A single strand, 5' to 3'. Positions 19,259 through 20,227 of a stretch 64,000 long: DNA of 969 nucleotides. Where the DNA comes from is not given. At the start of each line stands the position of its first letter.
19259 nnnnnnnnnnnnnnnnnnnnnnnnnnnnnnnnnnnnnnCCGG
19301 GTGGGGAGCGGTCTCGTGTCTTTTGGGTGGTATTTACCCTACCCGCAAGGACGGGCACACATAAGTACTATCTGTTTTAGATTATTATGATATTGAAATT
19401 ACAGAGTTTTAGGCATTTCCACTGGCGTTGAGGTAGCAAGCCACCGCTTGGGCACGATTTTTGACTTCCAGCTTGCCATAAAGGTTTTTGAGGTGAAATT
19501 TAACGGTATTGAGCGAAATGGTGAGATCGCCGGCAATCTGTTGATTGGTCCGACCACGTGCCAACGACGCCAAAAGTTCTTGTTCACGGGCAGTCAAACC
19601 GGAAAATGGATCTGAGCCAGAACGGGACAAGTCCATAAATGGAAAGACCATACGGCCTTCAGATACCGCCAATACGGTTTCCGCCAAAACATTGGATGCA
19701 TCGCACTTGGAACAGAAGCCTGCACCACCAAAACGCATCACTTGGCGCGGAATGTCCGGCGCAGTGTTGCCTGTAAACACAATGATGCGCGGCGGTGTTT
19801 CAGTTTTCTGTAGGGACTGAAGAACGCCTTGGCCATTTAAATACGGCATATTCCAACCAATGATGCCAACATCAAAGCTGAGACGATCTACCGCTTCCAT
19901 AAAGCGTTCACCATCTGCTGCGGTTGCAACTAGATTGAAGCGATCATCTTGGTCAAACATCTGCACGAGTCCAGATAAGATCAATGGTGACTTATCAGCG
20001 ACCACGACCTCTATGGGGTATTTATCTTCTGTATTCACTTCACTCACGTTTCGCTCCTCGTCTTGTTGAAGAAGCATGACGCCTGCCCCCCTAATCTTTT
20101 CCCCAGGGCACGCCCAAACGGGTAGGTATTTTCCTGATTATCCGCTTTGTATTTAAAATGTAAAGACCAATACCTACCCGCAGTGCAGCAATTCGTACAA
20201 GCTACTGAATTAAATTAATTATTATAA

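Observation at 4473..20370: Candidate non-CbbR regulon: GGGTAGG motif ahead of CBB regeneration genes and an adjacent LuxR-family regulator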

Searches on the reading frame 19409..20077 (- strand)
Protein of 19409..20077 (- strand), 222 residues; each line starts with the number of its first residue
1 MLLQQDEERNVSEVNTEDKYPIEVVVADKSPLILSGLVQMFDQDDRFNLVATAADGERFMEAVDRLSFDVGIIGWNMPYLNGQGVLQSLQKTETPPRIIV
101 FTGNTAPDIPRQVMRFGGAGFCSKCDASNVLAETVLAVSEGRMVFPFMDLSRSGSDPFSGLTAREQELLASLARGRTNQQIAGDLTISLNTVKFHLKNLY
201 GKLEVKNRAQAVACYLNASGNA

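Call 8: search_protein_families(library=ncbifam, proteins=[window:19409-20077:-])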
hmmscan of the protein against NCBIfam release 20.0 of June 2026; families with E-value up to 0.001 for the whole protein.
window:19409-20077:- (222 aa): 29 families (the best 25 are shown)
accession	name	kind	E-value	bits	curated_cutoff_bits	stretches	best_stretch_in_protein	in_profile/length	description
NF007708.0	PRK10403.1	equivalog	1.4e-29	103.1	343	1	18-220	3-213/215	nitrate/nitrite response regulator protein NarP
NF007935.0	PRK10651.1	equivalog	6.1e-26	90.9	250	1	21-212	6-207/216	two-component system response regulator NarL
NF052445.1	RespRegMctR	equivalog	6.2e-23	81.3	300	1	21-212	1-196/205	two-component system response regulator MctR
NF011896.0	PRK15369.1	equivalog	1.6e-20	73.6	242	1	22-214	4-203/211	two component system response regulator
NF047785.1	respo_reg_MadR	equivalog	4.7e-18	65.3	300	1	22-212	1-200/209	MadR family response regulator transcription factor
NF007505.1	PRK10100.1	equivalog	2.5e-15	56.7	250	1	152-213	136-197/204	biofilm master transcriptional regulator CsgD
NF007018.1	PRK09483.1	equivalog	2.7e-15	56.6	280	1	22-207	2-195/217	UvrY/SirA/GacA family response regulator transcription factor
NF006900.1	PRK09390.1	equivalog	5.4e-15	55.5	255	1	28-218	11-200/203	response regulator FixJ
TIGR03020.2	EpsA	equivalog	4.3e-14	52.7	170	1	158-213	188-243/247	XrtB/PEP-CTERM-associated transcriptional regulator EpsA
NF040749.1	tetrathio_RR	equivalog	5.7e-14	52.3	290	1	51-213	27-186/191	tetrathionate respiration response regulator TtrR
NF007685.0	PRK10360.1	equivalog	1e-13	51.6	258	1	22-209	2-186/196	response regulator transcription factor UhpA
NF041830.1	RR_TF_ErdR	exception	1.1e-13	51.3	390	1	23-212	3-202/213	response regulator transcription factor ErdR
NF007419.0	PRK09958.1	equivalog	3.6e-13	49.6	251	1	24-207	3-190/204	acid-sensing system DNA-binding response regulator EvgA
NF007403.0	PRK09935.1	equivalog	5.6e-13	49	271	1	21-207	3-196/210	fimbria biosynthesis transcriptional regulator FimZ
TIGR02875.1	spore_0_A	equivalog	3.9e-11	42.7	200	1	21-141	2-124/262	sporulation transcription factor Spo0A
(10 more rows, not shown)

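Call 10: find_homologous_proteins(query=window:19409-20077:-, max_evalue=1e-20)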
Query window:19409-20077:- (222 aa): 1175 proteins with E <= 1e-20 among 2042 candidates; the best 120 are listed.
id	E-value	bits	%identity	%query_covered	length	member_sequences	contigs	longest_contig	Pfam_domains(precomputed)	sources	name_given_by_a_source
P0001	3.3e-120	417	88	97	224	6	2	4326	PF00196.26,PF00072.31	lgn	-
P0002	4.0e-119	414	91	92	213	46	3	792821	PF00196.26,PF00072.31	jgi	-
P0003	1.3e-114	399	87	95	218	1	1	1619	PF00196.26,PF00072.31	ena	-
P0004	1.2e-113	396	86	95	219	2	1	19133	PF00196.26,PF00072.31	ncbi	ncbi:LuxR C-terminal-related transcriptional regulator [Pseudomonadota bacterium]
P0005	7.7e-111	387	82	98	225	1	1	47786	PF00196.26,PF00072.31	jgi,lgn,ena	-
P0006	9.4e-111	386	83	96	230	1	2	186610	PF00196.26,PF00072.31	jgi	-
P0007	2.4e-110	385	87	91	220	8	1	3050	PF00196.26,PF00072.31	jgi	-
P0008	6.8e-110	384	87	92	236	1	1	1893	PF00196.26,PF00072.31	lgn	-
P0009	1.9e-109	382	86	91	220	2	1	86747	PF00196.26,PF00072.31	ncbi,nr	ncbi:MAG: response regulator transcription factor [Rhodospirillales bacterium]|nr:response regulator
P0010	2.2e-109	382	82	92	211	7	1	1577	PF00196.26,PF00072.31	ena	-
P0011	4.1e-109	381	82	94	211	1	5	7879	PF00196.26,PF00072.31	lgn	-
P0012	5.6e-109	381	84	86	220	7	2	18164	PF00196.26,PF00072.31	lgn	-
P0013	7.9e-109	380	84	94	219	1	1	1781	PF00196.26,PF00072.31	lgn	-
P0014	1.4e-108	379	83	93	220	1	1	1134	PF00196.26,PF00072.31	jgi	jgi:two-component system nitrate/nitrite response regulator NarP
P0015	1.9e-108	379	84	94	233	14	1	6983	PF00196.26,PF00072.31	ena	-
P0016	2.5e-108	379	84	91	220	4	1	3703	PF00196.26,PF00072.31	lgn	-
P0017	3.9e-108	378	83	96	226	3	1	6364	PF00196.26,PF00072.31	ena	-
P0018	4.9e-108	378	84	92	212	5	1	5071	PF00196.26,PF00072.31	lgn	-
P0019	6.3e-108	377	85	91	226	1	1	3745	PF00196.26,PF00072.31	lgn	-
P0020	8.8e-108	377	85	91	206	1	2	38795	PF00196.26,PF00072.31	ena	-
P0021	1.8e-107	376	82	96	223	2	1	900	PF00196.26,PF00072.31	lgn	-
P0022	2.4e-107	375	84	91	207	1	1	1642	PF00196.26,PF00072.31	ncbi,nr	ncbi:MAG: response regulator transcription factor [Arenibacter algicola]|nr:response regulator trans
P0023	2.6e-107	375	82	91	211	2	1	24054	PF00196.26,PF00072.31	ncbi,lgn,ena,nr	ncbi:MAG: response regulator transcription factor [Rhodospirillaceae bacterium]|nr:response regulato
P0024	3.4e-107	375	82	93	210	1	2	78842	PF00196.26,PF00072.31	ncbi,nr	ncbi:MAG: response regulator transcription factor [Alphaproteobacteria bacterium]|nr:response regula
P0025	6.3e-107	374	84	92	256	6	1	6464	PF00196.26,PF00072.31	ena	-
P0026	6.4e-107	374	81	92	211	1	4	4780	PF00196.26,PF00072.31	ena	-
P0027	1.2e-106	373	84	91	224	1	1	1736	PF00196.26,PF00072.31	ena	-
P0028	1.4e-106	373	80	93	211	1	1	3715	PF00196.26,PF00072.31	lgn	-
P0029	1.7e-106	373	80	93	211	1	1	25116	PF00196.26,PF00072.31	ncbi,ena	-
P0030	4.3e-106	371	80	93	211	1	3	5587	PF00196.26,PF00072.31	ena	-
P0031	5.1e-106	371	81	92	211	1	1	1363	PF00196.26,PF00072.31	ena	-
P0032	7.6e-106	370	80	97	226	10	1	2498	PF00196.26,PF00072.31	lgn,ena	-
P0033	1.4e-105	370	82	90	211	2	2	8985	PF00196.26,PF00072.31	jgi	-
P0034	2.2e-105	369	80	93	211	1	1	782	PF00196.26,PF00072.31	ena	-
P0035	3.8e-105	368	83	92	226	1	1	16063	PF00196.26,PF00072.31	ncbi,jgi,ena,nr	ncbi:MAG: response regulator transcription factor [Magnetovibrio sp.]|nr:response regulator transcri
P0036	2.1e-104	366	80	92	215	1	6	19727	PF00196.26,PF00072.31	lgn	-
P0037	8.9e-104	364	79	93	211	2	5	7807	PF00196.26,PF00072.31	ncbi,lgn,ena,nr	ncbi:MAG: response regulator transcription factor [Rhodospirillaceae bacterium]|nr:response regulato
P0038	3.5e-103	362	81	92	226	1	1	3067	PF00196.26,PF00072.31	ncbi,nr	ncbi:MAG: response regulator transcription factor [Magnetovibrio sp.]|nr:response regulator transcri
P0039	3.5e-103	362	80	91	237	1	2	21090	PF00196.26,PF00072.31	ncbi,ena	-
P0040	4.4e-102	358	78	96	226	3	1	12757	PF00196.26,PF00072.31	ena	-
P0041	8.8e-102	357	81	91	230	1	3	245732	PF00196.26,PF00072.31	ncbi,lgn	-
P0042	1.3e-99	350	78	91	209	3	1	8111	PF00196.26,PF00072.31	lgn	-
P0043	1.8e-96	340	77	91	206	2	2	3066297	PF00196.26,PF00072.31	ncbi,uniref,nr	ncbi:response regulator transcription factor [Varunaivibrio sulfuroxidans]|uniref:LuxR family two co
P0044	1.5e-93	330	72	91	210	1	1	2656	PF00196.26,PF00072.31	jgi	jgi:two-component system nitrate/nitrite response regulator NarP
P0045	1.7e-92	327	73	91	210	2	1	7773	PF00196.26,PF00072.31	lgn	-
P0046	9.3e-92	324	73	88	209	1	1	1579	PF00196.26,PF00072.31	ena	-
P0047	1.1e-91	324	71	91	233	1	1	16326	PF00196.26,PF00072.31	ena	-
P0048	4.2e-91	322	71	92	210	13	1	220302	PF00196.26,PF00072.31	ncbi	-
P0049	9.9e-91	321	70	90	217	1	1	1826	PF00196.26,PF00072.31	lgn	-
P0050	1.2e-90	321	71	88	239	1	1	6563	PF00196.26,PF00072.31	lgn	-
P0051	2.0e-90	320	70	90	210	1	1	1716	PF00196.26,PF00072.31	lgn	-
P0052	4.3e-90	319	69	93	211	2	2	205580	PF00196.26,PF00072.31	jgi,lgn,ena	-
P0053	4.4e-90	319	70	91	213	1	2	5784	PF00196.26,PF00072.31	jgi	-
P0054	5.1e-90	319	71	88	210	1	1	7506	PF00196.26,PF00072.31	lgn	-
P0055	1.3e-89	317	68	91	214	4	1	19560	PF00196.26,PF00072.31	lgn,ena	-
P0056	2.5e-89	317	68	92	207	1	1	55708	PF00196.26,PF00072.31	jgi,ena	-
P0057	3.1e-89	316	71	91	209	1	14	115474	PF12840.14,PF00196.26,PF08281.19,PF00072.31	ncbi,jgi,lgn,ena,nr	ncbi:MAG: response regulator transcription factor [Rhodospirillaceae bacterium]|jgi:two-component sy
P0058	3.7e-89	316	69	93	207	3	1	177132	PF00196.26,PF00072.31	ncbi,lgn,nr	ncbi:MAG: response regulator transcription factor [Hyphomicrobiales bacterium]|nr:response regulator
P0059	2.0e-88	314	68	92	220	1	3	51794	PF00196.26,PF00072.31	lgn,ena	-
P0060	2.8e-88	313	68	91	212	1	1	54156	PF00196.26,PF00072.31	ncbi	-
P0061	3.8e-88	313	68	91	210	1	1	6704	PF00196.26,PF00072.31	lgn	-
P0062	4.8e-88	312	67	91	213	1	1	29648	PF00196.26,PF00072.31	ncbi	ncbi:MAG: response regulator transcription factor [Magnetospirillum sp. WYHS-4]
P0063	1.0e-87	311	67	92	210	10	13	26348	PF00196.26,PF00072.31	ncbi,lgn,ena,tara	tara:strand:+ start:317 stop:949 length:633 start_codon:yes stop_codon:yes gene_type:complete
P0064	1.2e-87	311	68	91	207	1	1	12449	PF00196.26,PF00072.31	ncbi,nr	ncbi:MAG: response regulator transcription factor [Rhodobacterales bacterium]|nr:response regulator 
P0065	2.5e-87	310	70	91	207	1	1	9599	PF00196.26,PF00072.31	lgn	-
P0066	4.0e-87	309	68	95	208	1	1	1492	PF12840.14,PF00196.26,PF00072.31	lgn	-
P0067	4.5e-87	309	68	92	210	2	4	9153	PF00196.26,PF00072.31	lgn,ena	-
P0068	7.4e-87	308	67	92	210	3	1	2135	PF00196.26,PF00072.31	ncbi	-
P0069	9.7e-87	308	65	95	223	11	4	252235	PF00196.26,PF00072.31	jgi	jgi:DNA-binding NarL/FixJ family response regulator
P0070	1.0e-86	308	67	92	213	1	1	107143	PF00196.26,PF00072.31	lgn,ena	-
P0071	1.8e-86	307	68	91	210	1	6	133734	PF00196.26,PF00072.31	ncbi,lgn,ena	-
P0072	2.1e-86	307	73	88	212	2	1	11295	PF12840.14,PF13384.13,PF00196.26,PF08281.19,PF00072.31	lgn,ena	-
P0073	2.5e-86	307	65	95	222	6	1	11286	PF00196.26,PF00072.31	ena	-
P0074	2.8e-86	307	69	90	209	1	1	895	PF00196.26,PF00072.31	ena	-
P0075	3.1e-86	306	68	90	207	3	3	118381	PF00196.26,PF00072.31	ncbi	-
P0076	3.2e-86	306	70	90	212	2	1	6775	PF00196.26,PF00072.31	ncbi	-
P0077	4.7e-86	306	67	91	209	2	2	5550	PF00196.26,PF00072.31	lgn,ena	-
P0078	5.3e-86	306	73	88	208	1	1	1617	PF13384.13,PF00196.26,PF08281.19,PF00072.31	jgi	-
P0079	5.6e-86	306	68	90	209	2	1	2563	PF00196.26,PF00072.31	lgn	-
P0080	6.4e-86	305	67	91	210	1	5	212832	PF00196.26,PF00072.31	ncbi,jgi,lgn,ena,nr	ncbi:MAG: response regulator transcription factor [Rhodospirillaceae bacterium]|nr:response regulato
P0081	1.4e-85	304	68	88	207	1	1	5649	PF00196.26,PF00072.31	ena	-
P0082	1.5e-85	304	69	88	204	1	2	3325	PF00196.26,PF00072.31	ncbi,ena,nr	ncbi:MAG TPA: response regulator transcription factor [Rhodospirillales bacterium]|nr:response regul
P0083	2.7e-85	303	68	90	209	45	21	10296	PF00196.26,PF00072.31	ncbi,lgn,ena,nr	ncbi:MAG: response regulator transcription factor [Proteobacteria bacterium]|nr:response regulator t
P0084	1.1e-84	301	67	88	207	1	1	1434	PF00196.26,PF00072.31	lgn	-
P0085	1.2e-84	301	71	88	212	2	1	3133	PF00196.26,PF00072.31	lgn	-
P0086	1.3e-84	301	71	90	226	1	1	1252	PF00196.26,PF08281.19,PF00072.31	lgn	-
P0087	1.8e-84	301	67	89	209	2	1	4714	PF00196.26,PF00072.31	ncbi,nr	ncbi:MAG: response regulator transcription factor [Rhodospirillales bacterium]|nr:response regulator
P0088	1.9e-84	301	68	88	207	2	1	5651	PF00196.26,PF00072.31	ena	-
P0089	2.1e-84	300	69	86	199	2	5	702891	PF00196.26,PF00072.31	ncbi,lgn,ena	-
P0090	2.2e-84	300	64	93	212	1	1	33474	PF00196.26,PF00072.31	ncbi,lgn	-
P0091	2.8e-84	300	68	93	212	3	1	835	PF00196.26,PF08281.19,PF00072.31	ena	-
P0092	3.0e-84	300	67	91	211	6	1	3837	PF00196.26,PF00072.31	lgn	-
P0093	5.7e-84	299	68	90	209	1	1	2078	PF00196.26,PF00072.31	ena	-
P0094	6.5e-84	299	67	91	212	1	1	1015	PF00196.26,PF00072.31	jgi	-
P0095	6.7e-84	299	70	88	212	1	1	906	PF00196.26,PF00072.31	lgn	-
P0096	6.8e-84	299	68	89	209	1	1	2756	PF00196.26,PF00072.31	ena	-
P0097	1.9e-83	297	65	93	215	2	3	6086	PF00196.26,PF00072.31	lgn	-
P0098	2.3e-83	297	64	92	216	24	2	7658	PF12840.14,PF00196.26,PF08281.19,PF00072.31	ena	-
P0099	3.4e-83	296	68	90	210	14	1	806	PF00196.26,PF00072.31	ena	-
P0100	4.8e-83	296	64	93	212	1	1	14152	PF00196.26,PF00072.31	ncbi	-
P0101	5.4e-83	296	65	91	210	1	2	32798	PF00196.26,PF00072.31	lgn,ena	-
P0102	5.4e-83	296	65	91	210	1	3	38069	PF00196.26,PF00072.31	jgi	-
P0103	5.7e-83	296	66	92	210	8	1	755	PF00196.26,PF00072.31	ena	-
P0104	9.4e-83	295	65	91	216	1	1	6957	PF00196.26,PF08281.19,PF00072.31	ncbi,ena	-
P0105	9.5e-83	295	66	91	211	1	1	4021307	PF00196.26,PF00072.31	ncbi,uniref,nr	ncbi:response regulator transcription factor [Magnetospira sp. QH-2]|uniref:response regulator trans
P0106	1.2e-82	295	64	94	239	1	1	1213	PF00196.26,PF00072.31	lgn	-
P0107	2.0e-82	294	64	93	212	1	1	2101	PF00196.26,PF00072.31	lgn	-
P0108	3.5e-82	293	67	89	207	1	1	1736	PF00196.26,PF08281.19,PF00072.31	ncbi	-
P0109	3.8e-82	293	66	88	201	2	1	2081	PF00196.26,PF00072.31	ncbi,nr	ncbi:MAG: response regulator transcription factor [Rhodospirillales bacterium]|nr:response regulator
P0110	4.5e-82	293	66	90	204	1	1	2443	PF00196.26,PF00072.31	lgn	-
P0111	5.5e-82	293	64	93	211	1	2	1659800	PF00196.26,PF00072.31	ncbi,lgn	ncbi:response regulator transcription factor [Magnetospira thiophila]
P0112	7.3e-82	292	66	89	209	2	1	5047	PF00196.26,PF00072.31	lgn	-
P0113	9.8e-82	292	63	92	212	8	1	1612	PF00196.26,PF00072.31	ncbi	-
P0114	1.2e-81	291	66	88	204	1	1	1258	PF00196.26,PF08281.19,PF00072.31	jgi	-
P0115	1.8e-81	291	65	92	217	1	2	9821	PF00196.26,PF08281.19,PF00072.31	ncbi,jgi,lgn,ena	-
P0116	2.8e-81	290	67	90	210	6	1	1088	PF00196.26,PF00072.31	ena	-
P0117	3.3e-81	290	67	90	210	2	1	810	PF00196.26,PF00072.31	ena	-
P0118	4.4e-81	290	67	90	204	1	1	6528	PF12840.14,PF00196.26,PF08281.19,PF00072.31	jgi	-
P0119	1.3e-80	288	64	92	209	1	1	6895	PF00196.26,PF08281.19,PF00072.31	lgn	-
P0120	1.6e-80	288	67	90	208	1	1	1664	PF00196.26,PF00072.31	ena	-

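Call 12: find_related_loci(query=A1, collection=genome_contigs, flank=10000)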
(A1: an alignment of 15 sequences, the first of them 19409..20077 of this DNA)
Query A1 (222 aa) in genome_contigs; peptide patterns used: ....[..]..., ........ (x = any residue, [..] = any of these).
368 stretches matched a pattern; 315 encode a relative of the query (tblastn E <= 1e-3); the best 80 are kept; 80 distinct loci.
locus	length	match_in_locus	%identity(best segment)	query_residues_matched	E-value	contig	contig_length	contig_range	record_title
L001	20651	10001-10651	90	5-221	3e-132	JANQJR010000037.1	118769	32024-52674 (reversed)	MAG: Magnetovibrio sp. isolate PL25a_bin.122 k99_417208, whole genome shotgun sequence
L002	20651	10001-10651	88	5-221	6e-130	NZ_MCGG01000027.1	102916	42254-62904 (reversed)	Magnetovibrio blakemorei strain MV-1 Q33, whole genome shotgun sequence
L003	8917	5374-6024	88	5-221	8e-130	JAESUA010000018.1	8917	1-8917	MAG: Magnetovibrio sp. isolate NORP328 CoAssembly_195254, whole genome shotgun sequence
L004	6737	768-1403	80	9-220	5e-117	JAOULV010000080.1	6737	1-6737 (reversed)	MAG: Rhodospirillaceae bacterium isolate 8_1_Jan_SF_Bin95 8_1_Jan_SF_Bin95_scaffold_7307_c1, whole genome shotgun sequen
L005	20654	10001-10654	79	5-222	6e-117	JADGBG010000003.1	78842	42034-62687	MAG: Alphaproteobacteria bacterium isolate nSSYDbin4 nSSYD_bin4_NODE_80_length_78842_cov_13.298247, whole genome shotgun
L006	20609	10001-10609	86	21-221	1e-116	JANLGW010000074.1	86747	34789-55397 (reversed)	MAG: Rhodospirillales bacterium isolate P6-1 k99_375372, whole genome shotgun sequence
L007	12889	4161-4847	78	3-222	2e-116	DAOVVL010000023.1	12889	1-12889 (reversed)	MAG TPA_asm: Thalassospiraceae bacterium isolate CSMAG_1704 CSMAG_1704_k141_314388_length_12889_cov_10.8452, whole genom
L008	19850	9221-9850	80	14-220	7e-115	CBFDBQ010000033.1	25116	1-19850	MAG TPA_asm: uncultured Thalassospiraceae bacterium isolate SRR26215676_concoct_119 genome assembly, contig: ERZ25073495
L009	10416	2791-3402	81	17-220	3e-114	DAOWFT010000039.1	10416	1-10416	MAG TPA_asm: Thalassospiraceae bacterium isolate CSMAG_1972 CSMAG_1972_k141_2481263_length_10416_cov_11.8255, whole geno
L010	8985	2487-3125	78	8-220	7e-114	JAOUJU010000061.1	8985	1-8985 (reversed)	MAG: Rhodospirillaceae bacterium isolate 8_1_Jan_SF_Bin18 8_1_Jan_SF_Bin18_scaffold_4541_c1, whole genome shotgun sequen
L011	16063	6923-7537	83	18-221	2e-113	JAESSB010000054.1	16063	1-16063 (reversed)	MAG: Magnetovibrio sp. isolate NORP274 Contig_source1382A_7490, whole genome shotgun sequence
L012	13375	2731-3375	80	15-217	2e-112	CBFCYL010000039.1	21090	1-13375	MAG TPA_asm: uncultured Thalassospiraceae bacterium isolate SRR26215677_binner13_Refined_18 genome assembly, contig: ERZ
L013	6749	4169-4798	79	14-220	2e-112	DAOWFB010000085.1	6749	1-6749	MAG TPA_asm: Thalassospiraceae bacterium isolate CSMAG_1954 CSMAG_1954_k141_2368921_length_6749_cov_13.0000, whole genom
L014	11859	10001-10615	81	18-221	1e-110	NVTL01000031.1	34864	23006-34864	MAG: Rhodospirillaceae bacterium isolate NORP116 Contig_source1383C_2629, whole genome shotgun sequence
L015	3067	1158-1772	81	18-221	2e-113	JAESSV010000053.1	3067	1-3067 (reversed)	MAG: Magnetovibrio sp. isolate NORP296 CoAssembly_881935, whole genome shotgun sequence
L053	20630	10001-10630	61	5-217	2e-84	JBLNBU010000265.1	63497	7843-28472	MAG: Actinomycetota bacterium isolate MAG143 PRJNA950955_bin5_renamed_264, whole genome shotgun sequence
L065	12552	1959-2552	64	21-218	4e-82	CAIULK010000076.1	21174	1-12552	MAG: uncultured Rhodospirillaceae bacterium isolate AM-2014_bin-0959 genome assembly, contig: bin-0959:076/269, whole ge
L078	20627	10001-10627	58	10-217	7e-81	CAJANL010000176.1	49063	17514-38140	MAG: uncultured Rhodospirillaceae bacterium isolate Loc080925-5-5m_bin-0078 genome assembly, contig: bin-0078:176/340, w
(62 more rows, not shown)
